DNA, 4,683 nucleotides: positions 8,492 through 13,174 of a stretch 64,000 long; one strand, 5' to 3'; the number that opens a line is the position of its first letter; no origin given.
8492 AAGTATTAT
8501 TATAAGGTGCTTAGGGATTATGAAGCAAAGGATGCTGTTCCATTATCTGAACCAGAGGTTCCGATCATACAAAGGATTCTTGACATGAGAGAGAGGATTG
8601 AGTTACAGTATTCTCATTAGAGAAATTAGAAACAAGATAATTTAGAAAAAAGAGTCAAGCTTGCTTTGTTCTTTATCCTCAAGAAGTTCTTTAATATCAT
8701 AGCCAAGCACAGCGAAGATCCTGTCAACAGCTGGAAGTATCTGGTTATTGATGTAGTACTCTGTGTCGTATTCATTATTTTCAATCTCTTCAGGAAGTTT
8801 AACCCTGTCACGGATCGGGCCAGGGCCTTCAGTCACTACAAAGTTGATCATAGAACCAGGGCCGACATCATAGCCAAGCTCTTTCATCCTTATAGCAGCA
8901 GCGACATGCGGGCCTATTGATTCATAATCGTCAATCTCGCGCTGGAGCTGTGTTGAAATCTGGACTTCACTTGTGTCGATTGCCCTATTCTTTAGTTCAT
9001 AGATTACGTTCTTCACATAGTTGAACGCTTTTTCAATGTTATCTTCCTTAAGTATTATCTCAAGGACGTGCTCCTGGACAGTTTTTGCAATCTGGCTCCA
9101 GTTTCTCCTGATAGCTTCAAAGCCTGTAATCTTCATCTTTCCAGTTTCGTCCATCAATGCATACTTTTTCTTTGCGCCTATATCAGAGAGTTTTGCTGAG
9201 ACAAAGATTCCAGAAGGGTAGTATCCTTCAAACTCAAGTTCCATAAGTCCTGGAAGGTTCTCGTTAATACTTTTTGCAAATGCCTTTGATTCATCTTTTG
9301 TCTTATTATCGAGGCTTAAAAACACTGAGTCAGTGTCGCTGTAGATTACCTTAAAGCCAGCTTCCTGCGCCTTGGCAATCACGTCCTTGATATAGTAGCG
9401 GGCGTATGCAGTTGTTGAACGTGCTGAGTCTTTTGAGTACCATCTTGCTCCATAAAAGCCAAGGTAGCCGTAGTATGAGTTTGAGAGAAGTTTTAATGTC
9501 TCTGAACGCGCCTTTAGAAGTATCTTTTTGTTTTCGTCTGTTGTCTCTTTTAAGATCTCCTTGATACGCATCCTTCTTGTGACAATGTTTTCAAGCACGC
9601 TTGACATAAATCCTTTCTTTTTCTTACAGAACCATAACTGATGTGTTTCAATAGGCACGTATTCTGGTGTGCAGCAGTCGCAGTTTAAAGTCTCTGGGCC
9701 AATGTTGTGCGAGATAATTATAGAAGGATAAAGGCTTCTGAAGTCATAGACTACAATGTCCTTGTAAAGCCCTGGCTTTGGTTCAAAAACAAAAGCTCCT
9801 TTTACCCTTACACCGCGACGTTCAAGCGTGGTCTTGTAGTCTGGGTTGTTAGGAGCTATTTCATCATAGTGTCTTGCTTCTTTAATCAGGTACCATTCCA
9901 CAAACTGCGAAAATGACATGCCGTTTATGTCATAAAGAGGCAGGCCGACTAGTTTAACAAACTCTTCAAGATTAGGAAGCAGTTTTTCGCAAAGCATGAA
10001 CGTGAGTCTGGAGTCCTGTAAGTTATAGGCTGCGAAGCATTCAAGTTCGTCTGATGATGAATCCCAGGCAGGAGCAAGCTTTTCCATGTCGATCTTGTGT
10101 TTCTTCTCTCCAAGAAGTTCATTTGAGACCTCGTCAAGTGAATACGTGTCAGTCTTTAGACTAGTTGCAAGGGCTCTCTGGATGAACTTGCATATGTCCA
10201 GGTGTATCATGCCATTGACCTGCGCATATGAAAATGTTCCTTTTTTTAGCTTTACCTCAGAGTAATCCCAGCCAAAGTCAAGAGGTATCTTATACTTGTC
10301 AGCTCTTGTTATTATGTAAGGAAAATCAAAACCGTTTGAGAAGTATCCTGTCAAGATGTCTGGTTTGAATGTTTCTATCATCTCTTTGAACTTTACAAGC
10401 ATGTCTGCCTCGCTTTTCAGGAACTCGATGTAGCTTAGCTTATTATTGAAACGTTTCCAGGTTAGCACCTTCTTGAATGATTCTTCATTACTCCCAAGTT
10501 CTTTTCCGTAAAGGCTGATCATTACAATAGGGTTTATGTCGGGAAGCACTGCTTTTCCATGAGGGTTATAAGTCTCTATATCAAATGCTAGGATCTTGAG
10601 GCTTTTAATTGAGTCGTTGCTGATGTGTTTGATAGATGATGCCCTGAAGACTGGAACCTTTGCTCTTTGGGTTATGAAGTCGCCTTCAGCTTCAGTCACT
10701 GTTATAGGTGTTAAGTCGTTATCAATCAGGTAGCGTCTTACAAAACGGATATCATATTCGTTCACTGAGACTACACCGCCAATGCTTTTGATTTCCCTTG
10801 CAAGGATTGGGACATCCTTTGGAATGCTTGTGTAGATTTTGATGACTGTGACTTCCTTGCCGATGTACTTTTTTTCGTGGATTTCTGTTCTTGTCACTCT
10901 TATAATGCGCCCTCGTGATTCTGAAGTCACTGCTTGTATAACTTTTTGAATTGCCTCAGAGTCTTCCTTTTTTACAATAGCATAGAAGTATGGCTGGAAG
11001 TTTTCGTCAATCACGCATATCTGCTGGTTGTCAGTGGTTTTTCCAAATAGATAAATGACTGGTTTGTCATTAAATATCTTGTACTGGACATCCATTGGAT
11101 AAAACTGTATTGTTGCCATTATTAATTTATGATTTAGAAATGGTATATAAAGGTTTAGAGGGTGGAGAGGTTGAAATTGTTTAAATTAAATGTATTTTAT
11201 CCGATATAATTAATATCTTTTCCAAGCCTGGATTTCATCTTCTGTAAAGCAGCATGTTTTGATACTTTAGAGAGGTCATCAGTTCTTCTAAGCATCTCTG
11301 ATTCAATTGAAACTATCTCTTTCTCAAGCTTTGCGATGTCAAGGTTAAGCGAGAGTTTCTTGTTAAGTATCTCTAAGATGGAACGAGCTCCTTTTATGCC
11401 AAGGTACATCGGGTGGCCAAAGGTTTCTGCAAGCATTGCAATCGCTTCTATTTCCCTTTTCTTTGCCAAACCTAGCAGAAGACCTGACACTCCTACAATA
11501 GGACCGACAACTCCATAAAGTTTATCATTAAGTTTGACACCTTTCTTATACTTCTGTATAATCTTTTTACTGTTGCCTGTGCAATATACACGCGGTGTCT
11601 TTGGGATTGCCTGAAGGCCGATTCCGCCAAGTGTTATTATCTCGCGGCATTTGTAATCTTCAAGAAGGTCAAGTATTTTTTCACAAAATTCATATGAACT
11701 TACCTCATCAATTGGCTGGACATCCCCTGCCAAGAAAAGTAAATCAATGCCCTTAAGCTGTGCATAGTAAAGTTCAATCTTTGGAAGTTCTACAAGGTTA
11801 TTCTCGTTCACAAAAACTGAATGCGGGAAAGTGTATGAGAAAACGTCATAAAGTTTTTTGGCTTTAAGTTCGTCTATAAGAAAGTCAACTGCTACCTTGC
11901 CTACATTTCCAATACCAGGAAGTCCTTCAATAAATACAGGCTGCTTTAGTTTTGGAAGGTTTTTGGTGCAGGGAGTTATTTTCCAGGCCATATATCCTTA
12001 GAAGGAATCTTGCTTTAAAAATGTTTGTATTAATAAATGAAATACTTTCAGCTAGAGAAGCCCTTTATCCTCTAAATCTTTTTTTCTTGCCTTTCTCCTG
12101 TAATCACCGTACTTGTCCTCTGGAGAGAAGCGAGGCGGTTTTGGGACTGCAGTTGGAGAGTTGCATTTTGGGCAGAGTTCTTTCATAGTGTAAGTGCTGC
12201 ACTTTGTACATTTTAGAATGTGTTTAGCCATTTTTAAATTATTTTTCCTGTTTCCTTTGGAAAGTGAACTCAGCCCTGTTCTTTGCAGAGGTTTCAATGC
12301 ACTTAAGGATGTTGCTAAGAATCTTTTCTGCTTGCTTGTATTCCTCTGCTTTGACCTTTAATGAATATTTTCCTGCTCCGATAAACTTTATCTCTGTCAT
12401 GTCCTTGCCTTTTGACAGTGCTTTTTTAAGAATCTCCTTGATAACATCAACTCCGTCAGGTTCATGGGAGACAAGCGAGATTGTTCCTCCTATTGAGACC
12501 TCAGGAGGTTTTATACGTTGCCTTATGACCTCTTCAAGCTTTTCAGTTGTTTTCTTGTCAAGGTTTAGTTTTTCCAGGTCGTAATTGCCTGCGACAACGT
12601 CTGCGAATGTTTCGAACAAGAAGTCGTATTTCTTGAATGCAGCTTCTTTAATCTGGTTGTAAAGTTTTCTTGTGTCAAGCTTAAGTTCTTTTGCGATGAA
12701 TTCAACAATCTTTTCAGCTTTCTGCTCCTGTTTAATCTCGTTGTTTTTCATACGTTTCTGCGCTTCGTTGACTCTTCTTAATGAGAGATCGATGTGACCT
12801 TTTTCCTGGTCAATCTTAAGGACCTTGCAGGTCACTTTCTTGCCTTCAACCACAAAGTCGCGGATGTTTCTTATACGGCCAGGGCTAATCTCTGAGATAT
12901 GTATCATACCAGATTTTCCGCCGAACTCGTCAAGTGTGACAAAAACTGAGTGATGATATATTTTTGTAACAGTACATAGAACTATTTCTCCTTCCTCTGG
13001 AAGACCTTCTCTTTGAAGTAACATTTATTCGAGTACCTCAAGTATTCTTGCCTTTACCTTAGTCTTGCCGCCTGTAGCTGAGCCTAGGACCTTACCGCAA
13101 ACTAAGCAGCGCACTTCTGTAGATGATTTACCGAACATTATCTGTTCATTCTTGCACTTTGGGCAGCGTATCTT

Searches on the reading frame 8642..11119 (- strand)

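Call 11: search_protein_families(library=pfam, proteins=[window:8642-11119:-], max_evalue=0.001)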
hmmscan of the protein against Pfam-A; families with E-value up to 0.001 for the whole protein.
window:8642-11119:- (825 aa): 3 families
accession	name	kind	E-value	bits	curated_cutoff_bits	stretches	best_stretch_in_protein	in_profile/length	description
PF00136.26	DNA_pol_B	-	5.3e-65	220.4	23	1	405-803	13-451/453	DNA polymerase family B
PF03104.25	DNA_pol_B_exo1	-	2.4e-31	109.4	23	1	119-331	3-242/242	DNA polymerase family B, exonuclease domain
PF10108.15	DNA_pol_B_exo2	-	0.00012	22.2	24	1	235-376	35-169/213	Predicted 3'-5' exonuclease related to the exonuclease domain of PolB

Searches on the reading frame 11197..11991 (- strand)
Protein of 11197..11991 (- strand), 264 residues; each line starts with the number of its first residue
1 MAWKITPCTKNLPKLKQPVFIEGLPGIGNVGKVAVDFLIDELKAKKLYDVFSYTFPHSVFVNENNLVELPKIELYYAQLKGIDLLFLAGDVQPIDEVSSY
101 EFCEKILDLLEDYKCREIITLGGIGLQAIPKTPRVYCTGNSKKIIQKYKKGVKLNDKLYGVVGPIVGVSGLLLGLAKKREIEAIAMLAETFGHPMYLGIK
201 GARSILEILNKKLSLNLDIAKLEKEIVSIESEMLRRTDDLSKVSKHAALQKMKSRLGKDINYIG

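Call 81: search_protein_families(library=pfam, proteins=[window:11197-11991:-], max_evalue=0.001)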
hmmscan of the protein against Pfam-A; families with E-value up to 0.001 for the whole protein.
window:11197-11991:- (264 aa): 1 family
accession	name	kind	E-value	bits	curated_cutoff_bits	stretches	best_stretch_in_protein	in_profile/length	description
PF09754.15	PAC2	-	8.7e-41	140.5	25.8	1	20-233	1-211/215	PAC2 family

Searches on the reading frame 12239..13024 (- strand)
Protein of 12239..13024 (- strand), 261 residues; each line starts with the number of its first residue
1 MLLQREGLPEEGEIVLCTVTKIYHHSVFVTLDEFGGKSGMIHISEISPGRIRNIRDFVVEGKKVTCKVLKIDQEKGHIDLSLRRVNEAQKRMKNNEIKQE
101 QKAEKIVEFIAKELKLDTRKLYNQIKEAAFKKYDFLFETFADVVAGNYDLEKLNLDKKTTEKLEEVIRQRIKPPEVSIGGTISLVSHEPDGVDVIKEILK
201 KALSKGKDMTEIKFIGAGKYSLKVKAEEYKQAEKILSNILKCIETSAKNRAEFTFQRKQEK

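Call 81: search_protein_families(library=pfam, proteins=[window:12239-13024:-], max_evalue=0.001)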
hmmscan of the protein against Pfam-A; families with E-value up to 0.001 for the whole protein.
window:12239-13024:- (261 aa): 3 families
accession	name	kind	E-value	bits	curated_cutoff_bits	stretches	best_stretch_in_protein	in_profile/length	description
PF07541.17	EIF_2_alpha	-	5.1e-21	75.2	22.8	1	121-229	1-114/114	Eukaryotic translation initiation factor 2 alpha subunit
PF00575.29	S1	-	5.7e-12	46.3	22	1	9-83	2-74/74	S1 RNA binding domain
PF23459.1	S1_RRP5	-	3.8e-06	27.8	27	1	10-82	2-72/72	RRP5 S1 domain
